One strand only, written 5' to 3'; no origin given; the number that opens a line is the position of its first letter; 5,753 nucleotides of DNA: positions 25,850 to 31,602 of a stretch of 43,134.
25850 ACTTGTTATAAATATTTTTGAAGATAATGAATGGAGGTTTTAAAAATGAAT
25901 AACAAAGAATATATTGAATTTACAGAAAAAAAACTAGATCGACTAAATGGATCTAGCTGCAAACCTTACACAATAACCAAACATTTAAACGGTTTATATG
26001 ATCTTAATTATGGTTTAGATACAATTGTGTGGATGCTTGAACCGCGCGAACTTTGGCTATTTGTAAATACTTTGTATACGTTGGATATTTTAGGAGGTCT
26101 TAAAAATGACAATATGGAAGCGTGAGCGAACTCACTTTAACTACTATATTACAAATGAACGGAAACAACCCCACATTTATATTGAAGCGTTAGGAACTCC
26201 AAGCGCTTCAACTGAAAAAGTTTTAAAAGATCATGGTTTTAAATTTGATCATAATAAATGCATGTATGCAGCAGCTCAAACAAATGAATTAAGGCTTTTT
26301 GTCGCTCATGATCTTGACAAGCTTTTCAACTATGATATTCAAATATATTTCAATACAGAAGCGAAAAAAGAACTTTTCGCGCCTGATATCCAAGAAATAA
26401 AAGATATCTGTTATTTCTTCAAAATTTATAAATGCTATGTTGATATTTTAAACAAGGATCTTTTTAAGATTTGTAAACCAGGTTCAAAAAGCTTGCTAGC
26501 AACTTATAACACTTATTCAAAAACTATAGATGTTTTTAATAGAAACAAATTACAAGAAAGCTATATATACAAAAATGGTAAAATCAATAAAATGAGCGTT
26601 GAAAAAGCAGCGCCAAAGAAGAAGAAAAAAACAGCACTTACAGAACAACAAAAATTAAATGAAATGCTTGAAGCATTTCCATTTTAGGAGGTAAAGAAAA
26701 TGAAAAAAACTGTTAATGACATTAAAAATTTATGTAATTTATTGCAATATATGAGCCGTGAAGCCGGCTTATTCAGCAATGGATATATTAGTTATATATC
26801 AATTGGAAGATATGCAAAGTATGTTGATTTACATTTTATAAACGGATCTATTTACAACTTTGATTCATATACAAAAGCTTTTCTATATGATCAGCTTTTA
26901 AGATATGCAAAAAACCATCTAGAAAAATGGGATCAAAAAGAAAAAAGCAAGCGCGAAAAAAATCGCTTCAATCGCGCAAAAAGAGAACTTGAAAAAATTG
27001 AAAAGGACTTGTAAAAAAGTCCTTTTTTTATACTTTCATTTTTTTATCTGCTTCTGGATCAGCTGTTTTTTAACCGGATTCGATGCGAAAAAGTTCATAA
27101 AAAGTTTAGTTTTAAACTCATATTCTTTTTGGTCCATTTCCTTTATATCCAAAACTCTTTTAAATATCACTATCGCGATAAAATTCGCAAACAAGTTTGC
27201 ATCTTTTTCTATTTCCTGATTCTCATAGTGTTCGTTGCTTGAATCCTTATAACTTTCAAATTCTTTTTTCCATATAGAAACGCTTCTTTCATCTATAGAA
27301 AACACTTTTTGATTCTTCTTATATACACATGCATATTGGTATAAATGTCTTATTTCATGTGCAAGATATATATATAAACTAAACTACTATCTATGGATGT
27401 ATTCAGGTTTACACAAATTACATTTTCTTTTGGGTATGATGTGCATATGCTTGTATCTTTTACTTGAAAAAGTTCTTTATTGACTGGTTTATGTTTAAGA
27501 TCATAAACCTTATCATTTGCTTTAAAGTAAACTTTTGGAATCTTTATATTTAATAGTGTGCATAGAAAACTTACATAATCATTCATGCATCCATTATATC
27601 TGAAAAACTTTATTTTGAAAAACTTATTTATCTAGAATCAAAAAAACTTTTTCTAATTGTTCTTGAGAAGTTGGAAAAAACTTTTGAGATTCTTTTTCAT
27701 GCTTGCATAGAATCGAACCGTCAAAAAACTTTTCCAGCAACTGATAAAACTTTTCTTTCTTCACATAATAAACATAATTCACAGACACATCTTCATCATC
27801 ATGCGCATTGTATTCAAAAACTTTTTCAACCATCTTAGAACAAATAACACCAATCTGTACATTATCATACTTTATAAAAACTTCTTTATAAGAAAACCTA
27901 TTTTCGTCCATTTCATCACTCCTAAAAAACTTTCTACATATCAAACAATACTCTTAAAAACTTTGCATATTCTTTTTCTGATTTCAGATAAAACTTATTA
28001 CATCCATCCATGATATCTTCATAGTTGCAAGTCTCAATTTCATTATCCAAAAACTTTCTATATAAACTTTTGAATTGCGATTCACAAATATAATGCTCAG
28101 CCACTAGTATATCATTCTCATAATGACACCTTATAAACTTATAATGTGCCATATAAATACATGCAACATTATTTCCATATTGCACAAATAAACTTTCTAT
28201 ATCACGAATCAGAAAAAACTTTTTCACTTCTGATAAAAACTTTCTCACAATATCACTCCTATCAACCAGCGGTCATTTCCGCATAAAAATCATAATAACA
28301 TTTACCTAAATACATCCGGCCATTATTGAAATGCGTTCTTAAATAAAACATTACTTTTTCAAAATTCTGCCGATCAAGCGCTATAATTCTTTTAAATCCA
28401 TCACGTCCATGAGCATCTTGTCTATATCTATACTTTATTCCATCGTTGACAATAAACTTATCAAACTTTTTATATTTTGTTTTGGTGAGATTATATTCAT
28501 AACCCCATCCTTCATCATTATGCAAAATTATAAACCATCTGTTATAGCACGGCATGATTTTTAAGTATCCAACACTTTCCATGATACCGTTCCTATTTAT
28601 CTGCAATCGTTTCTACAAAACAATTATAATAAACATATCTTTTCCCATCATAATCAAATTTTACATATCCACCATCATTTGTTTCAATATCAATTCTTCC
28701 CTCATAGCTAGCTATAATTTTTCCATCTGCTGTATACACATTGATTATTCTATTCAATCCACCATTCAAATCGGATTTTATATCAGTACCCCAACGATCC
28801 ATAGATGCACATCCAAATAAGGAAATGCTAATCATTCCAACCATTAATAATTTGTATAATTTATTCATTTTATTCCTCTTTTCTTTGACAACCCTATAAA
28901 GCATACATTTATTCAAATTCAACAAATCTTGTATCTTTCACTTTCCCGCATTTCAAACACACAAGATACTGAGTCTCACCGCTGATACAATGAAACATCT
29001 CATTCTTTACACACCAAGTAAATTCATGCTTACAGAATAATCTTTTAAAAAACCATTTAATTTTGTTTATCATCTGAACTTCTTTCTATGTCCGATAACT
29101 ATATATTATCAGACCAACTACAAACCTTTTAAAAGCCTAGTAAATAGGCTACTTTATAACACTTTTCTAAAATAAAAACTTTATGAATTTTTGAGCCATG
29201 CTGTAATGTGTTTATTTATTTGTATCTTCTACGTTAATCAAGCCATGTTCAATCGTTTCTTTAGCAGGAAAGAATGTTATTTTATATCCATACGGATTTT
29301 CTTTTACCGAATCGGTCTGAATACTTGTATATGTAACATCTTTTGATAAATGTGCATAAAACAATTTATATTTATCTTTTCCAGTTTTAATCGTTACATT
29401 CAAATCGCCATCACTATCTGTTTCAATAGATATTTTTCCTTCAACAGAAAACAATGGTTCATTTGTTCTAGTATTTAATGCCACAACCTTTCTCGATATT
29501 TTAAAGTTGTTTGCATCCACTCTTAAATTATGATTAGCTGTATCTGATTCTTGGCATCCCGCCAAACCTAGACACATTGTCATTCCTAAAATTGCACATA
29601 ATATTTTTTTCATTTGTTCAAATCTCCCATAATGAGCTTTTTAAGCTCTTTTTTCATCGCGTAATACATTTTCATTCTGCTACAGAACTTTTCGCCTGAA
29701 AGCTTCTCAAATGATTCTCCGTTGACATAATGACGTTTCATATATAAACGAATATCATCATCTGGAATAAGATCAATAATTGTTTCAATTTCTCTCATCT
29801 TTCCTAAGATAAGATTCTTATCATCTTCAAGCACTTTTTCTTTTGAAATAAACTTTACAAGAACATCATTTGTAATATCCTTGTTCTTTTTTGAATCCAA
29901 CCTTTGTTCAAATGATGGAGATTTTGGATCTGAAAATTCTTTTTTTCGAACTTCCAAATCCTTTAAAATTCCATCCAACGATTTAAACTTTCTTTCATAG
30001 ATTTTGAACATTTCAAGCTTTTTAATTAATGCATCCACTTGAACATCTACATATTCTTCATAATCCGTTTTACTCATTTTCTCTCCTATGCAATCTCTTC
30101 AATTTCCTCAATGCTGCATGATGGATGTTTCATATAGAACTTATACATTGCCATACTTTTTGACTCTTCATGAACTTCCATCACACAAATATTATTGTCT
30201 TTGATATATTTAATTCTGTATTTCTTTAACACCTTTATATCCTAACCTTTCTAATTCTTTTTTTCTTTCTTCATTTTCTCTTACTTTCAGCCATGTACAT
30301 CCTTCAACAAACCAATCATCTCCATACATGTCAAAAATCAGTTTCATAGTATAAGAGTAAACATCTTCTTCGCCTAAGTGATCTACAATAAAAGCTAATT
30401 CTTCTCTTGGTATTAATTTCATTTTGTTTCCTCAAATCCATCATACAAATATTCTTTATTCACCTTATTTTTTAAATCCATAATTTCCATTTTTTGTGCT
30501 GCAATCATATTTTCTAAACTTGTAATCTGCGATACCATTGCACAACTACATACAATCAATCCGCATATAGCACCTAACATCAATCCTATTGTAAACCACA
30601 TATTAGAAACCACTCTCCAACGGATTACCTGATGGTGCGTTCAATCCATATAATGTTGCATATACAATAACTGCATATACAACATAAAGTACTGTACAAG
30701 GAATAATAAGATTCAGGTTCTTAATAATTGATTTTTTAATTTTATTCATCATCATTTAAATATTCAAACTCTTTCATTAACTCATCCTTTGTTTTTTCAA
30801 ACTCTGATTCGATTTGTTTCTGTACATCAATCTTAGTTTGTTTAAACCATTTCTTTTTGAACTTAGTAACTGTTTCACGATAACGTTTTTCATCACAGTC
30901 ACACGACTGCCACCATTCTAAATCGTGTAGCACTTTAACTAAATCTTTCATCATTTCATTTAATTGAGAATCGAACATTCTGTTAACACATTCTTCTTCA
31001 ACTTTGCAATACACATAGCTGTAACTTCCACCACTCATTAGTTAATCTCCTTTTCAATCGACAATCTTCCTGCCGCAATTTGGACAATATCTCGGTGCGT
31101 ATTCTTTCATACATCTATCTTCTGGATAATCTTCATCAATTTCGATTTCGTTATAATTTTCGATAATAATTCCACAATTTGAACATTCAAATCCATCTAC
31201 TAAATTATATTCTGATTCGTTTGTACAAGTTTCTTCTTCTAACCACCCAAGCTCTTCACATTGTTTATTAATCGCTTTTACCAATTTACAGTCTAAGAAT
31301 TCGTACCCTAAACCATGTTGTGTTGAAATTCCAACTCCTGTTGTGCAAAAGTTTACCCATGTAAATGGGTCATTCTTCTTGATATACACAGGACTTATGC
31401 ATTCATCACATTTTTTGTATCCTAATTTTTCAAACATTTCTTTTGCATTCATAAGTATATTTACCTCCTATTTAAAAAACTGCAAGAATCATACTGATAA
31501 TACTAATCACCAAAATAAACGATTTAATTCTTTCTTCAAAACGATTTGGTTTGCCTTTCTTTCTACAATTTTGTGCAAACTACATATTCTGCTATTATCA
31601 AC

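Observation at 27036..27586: ImmA/IrrE-like metalloprotease gene interrupted at a (TA)5T tract: pseudogene, sequencing slip or phase-variable induction switch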

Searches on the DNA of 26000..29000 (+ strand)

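Call 5: search_dna_similar(query=window:26000-29000:+, collection=phages, mode=near)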
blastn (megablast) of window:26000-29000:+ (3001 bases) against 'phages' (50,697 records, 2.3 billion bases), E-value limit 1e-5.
No match.
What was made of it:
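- Tried and rejected: Megablast of 26000-29000 against GenBank phages found nothing (call 5).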

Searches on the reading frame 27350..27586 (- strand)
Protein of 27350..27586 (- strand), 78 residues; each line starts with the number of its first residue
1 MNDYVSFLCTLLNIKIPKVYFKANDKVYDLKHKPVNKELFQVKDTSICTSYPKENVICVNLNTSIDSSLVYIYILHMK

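Call 78: find_encoding_contigs(protein=window:27350-27586:-, flank=3000, max_places=8)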
Protein window:27350-27586:- (78 aa): 3 contigs read that carry it; 1 place shown.
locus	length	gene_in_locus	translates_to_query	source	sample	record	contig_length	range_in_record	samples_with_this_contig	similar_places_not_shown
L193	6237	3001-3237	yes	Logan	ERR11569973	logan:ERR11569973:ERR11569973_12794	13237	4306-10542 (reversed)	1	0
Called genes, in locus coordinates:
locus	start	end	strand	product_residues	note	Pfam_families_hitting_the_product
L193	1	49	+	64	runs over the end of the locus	-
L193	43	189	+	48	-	-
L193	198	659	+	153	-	-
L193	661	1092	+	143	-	-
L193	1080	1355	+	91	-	-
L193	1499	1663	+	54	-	-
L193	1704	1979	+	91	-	-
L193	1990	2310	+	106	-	-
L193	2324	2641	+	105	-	-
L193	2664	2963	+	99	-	-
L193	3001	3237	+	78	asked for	-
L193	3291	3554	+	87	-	-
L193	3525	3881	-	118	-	-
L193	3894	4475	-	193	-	-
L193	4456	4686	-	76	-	-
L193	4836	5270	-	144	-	-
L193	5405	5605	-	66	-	-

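Call 80: find_homologous_proteins(query=window:27353-27586:-, max_evalue=0.001)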
Query seq(78 aa) (78 aa): 14 proteins with E <= 0.001 among 14 candidates.
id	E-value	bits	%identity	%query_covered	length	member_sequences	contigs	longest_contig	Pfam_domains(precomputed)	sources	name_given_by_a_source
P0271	7.3e-41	155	96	97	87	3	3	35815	-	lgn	-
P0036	6.8e-40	152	96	97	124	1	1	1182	-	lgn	-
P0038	3.0e-36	140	88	97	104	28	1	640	-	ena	-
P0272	6.1e-33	130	84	95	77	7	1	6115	-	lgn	-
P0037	2.3e-32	128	78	97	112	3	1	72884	-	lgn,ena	-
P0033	2.4e-30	122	76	97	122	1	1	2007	-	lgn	-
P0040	6.4e-28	114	74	97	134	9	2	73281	-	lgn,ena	-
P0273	4.3e-22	95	70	85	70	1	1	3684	-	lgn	-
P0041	5.3e-22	95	64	97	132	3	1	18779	-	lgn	-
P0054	3.3e-20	89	100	55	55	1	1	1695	-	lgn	-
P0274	6.5e-19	85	95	54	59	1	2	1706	-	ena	-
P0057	1.4e-18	84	85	59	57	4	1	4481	-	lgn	-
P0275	1.9e-17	81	73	71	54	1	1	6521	-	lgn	-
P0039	2.9e-12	64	73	63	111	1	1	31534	-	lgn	-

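Call 82: find_encoding_contigs(protein=P0272, flank=1500, max_places=4)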
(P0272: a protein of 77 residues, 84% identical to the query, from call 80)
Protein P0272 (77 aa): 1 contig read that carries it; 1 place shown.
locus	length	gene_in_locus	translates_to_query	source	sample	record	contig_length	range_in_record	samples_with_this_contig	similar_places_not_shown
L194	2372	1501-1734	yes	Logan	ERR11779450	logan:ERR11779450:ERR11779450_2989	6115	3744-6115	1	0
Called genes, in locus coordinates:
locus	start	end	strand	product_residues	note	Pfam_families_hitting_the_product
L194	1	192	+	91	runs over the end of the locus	-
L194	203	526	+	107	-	-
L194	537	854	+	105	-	-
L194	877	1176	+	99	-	-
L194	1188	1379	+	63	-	-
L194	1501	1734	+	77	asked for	-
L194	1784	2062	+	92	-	-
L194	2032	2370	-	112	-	?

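Call 84: list_cluster_members(proteins=[P0272, window:27353-27586:-, P0271])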
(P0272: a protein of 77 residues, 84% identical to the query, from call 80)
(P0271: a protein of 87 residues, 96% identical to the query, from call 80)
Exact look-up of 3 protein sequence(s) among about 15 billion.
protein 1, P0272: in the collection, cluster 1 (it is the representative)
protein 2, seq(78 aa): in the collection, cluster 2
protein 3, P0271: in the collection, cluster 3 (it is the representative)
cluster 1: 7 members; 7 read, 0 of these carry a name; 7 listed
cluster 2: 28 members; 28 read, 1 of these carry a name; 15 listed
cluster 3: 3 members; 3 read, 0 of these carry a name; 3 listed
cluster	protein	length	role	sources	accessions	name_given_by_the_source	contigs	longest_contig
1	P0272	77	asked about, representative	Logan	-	-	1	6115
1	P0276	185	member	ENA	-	-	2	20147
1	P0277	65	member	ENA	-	-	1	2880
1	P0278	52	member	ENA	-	-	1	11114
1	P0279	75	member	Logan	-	-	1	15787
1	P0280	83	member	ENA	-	-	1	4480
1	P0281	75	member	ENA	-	-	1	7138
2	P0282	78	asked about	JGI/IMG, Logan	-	-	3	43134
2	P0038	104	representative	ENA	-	-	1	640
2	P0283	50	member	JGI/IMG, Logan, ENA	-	hypothetical protein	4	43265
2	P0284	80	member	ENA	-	-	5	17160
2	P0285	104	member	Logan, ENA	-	-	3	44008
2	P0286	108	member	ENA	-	-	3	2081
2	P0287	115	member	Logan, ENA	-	-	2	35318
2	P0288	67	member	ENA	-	-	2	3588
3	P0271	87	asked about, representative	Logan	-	-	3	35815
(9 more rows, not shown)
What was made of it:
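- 27350..27586 (-): 5' fragment of the metallopeptidase gene (78 aa). It covers the N-terminal alpha/beta part and ends in an out-of-frame tail, ILHMK*. The exact product is also found on other contigs (calls 78, 84).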

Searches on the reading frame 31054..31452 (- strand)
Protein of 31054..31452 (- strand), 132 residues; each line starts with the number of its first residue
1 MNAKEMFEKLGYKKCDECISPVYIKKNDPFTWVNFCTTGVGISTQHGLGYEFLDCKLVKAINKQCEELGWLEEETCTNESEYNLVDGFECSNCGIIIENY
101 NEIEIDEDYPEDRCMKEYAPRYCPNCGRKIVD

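Call 50: search_protein_families(library=phrogs, proteins=[window:31054-31452:-], max_evalue=0.001)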
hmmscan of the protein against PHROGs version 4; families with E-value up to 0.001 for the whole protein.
window:31054-31452:- (132 aa): 1 family
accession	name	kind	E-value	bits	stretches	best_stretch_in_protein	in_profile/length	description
phrog_30559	-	unknown function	4.3e-08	34.3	1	75-131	59-114/154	-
